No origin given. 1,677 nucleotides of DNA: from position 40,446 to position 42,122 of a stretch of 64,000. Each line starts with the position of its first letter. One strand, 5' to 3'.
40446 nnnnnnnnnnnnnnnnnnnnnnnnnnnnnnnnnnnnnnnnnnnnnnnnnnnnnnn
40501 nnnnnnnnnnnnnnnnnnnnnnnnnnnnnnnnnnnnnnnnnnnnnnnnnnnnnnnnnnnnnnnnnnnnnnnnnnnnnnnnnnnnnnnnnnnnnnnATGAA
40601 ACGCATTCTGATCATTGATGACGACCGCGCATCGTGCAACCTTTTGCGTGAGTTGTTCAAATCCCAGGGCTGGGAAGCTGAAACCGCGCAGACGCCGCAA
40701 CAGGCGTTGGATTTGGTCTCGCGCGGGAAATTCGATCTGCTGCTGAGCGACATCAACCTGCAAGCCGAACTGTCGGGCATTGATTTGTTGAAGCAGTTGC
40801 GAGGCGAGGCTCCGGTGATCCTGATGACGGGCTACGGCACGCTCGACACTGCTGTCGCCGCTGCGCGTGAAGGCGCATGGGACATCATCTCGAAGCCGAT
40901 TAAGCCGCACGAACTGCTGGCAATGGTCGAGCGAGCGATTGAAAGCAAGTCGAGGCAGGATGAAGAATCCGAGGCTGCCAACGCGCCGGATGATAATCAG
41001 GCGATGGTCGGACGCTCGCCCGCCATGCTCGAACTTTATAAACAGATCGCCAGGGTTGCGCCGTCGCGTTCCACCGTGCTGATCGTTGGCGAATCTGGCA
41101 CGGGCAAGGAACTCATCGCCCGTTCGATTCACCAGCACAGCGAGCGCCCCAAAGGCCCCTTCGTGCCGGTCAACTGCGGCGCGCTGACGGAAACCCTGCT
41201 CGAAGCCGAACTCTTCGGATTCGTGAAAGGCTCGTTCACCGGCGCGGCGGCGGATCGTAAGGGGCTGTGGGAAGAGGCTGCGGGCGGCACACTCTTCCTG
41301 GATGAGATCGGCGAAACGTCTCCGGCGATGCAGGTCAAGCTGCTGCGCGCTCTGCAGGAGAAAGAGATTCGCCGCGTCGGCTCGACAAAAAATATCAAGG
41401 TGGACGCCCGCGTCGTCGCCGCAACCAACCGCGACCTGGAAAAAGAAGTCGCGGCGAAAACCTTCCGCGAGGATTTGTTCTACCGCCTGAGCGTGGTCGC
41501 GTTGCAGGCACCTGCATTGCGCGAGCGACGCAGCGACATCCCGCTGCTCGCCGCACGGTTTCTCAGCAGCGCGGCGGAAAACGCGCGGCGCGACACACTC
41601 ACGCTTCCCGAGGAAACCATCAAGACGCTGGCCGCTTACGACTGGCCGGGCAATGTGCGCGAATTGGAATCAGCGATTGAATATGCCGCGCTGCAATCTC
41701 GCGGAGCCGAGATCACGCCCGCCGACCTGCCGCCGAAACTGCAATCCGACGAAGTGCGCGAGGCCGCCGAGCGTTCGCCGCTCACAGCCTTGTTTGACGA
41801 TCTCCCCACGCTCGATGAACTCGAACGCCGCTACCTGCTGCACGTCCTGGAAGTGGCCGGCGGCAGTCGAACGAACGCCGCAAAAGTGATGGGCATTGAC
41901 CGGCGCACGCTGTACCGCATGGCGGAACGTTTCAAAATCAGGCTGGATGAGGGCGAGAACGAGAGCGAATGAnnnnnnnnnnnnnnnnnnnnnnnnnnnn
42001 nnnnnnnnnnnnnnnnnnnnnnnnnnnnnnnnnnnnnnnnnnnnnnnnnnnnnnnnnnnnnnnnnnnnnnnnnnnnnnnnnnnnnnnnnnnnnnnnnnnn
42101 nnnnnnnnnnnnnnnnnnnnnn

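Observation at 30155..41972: Two good sigma-54 promoters beside an NtrC-like activator + hybrid HK, within a cluster of PP2C phosphatases, BON and DUF4136 envelope proteins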

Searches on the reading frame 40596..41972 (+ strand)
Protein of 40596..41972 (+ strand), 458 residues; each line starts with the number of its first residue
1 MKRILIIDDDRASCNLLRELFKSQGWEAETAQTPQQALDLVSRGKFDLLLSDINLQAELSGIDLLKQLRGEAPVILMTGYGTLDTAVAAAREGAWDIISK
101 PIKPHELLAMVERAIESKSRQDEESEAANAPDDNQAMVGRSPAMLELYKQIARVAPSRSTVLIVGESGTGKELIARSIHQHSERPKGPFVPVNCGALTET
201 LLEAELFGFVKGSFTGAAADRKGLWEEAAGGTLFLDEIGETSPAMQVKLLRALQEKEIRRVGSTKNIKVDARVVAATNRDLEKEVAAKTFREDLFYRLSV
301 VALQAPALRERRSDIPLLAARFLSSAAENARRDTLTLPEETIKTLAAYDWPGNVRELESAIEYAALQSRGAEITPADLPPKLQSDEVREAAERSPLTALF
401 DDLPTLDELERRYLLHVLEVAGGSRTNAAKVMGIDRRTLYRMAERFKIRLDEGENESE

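Call 5: search_protein_families(library=pfam, proteins=[window:40596-41972:+], max_evalue=0.01)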
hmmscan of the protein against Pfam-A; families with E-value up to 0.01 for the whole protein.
window:40596-41972:+ (458 aa): 14 families
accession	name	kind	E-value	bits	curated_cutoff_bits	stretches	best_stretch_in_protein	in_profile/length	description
PF00158.32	Sigma54_activat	-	9.1e-71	237.4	20.2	1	137-303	1-167/168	Sigma-54 interaction domain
PF00072.30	Response_reg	-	1.9e-25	89.6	30.2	1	4-112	1-111/111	Response regulator receiver domain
PF25601.1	AAA_lid_14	-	6.8e-24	83.9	27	1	309-392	1-84/87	AAA+ ATPase lid domain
PF14532.12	Sigma54_activ_2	-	5.7e-23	82.1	25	1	138-308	1-138/138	Sigma-54 interaction domain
PF02954.25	HTH_8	-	4e-10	39.7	22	1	405-441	1-37/42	Bacterial regulatory protein, Fis family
PF07728.20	AAA_5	-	4.3e-09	36.9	22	1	161-280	2-124/139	AAA domain (dynein-related subfamily)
PF13191.12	AAA_16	-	7.3e-06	27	32.6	1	138-254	3-121/167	AAA ATPase domain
PF20030.5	bpMoxR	-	1.6e-05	24.5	27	1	151-308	26-174/205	MoxR domain in the MoxR-vWA-beta-propeller ternary systems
PF00004.35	AAA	-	2.3e-05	25.3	21.2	1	161-279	1-110/131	ATPase family associated with various cellular activities (AAA)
PF13551.12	HTH_29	-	0.00017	22.1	28.1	1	421-446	10-36/64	Winged helix-turn helix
PF20432.4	Xre-like-HTH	-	0.00033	21.3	25.8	1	412-454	13-56/63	Antitoxin Xre-like helix-turn-helix domain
PF01078.27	Mg_chelatase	-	0.00043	20.2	20.3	0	218-278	95-157/207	Magnesium chelatase, subunit ChlI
PF13384.12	HTH_23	-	0.0031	17.7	24.6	1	414-447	10-42/50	Homeodomain-like domain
PF07726.17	AAA_3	-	0.0052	17.1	27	0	232-283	65-115/131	ATPase family associated with various cellular activities (AAA)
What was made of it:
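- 40596..41972 (+): NtrC-type sigma-54 enhancer-binding response regulator (REC, AAA+ with GSFTGA loop, HTH_8). Proposed activator of the regulon. Pfam Sigma54_activat 237 bits, Response_reg, HTH_8 (call 5).
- Checked: The kinase (38271-40595) and the REC-AAA+-HTH_8 activator (40596-41972) are as described (call 5).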

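Call 51: search_protein_families(library=ncbifam, proteins=[window:40596-41972:+], max_evalue=0.001)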
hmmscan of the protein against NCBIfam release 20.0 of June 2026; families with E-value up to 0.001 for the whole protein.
window:40596-41972:+ (458 aa): 102 families (the best 25 are shown)
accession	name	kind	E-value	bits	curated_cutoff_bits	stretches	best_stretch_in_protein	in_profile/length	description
NF008469.0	PRK11361.1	equivalog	8.7e-128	426.9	714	1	2-442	5-451/461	acetoacetate metabolism transcriptional regulator AtoC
NF007689.0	PRK10365.1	equivalog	1.8e-121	406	760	1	4-440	8-436/441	sigma-54-dependent response regulator transcription factor ZraR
TIGR01818.1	ntrC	equivalog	1.4e-120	403.2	558.6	1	4-441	1-458/463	nitrogen regulation protein NR(I)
TIGR02915.1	PEP_resp_reg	equivalog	2.6e-110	369.3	502.6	1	4-448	1-444/445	PEP-CTERM-box response regulator transcription factor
TIGR01817.1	nifA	equivalog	4.5e-109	365.6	528.85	1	112-379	172-439/534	nif-specific transcriptional activator NifA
NF011695.0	PRK15115.1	equivalog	4.8e-108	361.8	763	1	3-448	8-438/445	two-component system response regulator GlrR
NF051870.1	NAssimRespRegNtrX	equivalog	6e-107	358.3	600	1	2-442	2-446/452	nitrogen assimilation response regulator NtrX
NF003451.0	PRK05022.1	equivalog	1.8e-103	347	476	1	106-449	163-511/512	nitric oxide reductase transcriptional regulator NorR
NF041552.1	TF_PrdR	equivalog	2.1e-100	336.7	795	1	132-443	264-573/577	sigma-54 dependent transcriptional regulator PrdR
NF008176.1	PRK10923.1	equivalog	8.9e-99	331.2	620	1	4-394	6-397/469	nitrogen regulation protein NR(I)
NF041946.1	LuxO_transreg_Vib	equivalog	1.5e-98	330.6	800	1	8-442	3-456/463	quorum-sensing sigma-54 dependent transcriptional regulator LuxO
NF038308.1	RNA_repair_RtcR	equivalog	2.4e-97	327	650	1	107-441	149-506/530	RNA repair transcriptional activator RtcR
NF050807.1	TransRegFlbDCaul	equivalog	2e-96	323.6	750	1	21-441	20-433/454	sigma-54-dependent transcriptional regulator FlbD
NF049963.1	RespRegFlgRCampy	domain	4.2e-89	299.4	750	1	36-384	36-381/429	fla regulon two-component system response regulator FlgR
TIGR02329.1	propionate_PrpR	equivalog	7.2e-86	288.9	499.2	1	118-442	196-523/526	propionate catabolism operon regulatory protein PrpR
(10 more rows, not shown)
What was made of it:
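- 40596..41972 (+): NCBIfam best matches are AtoC, ZraR and NtrC, all below the equivalog cut-offs (call 51).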
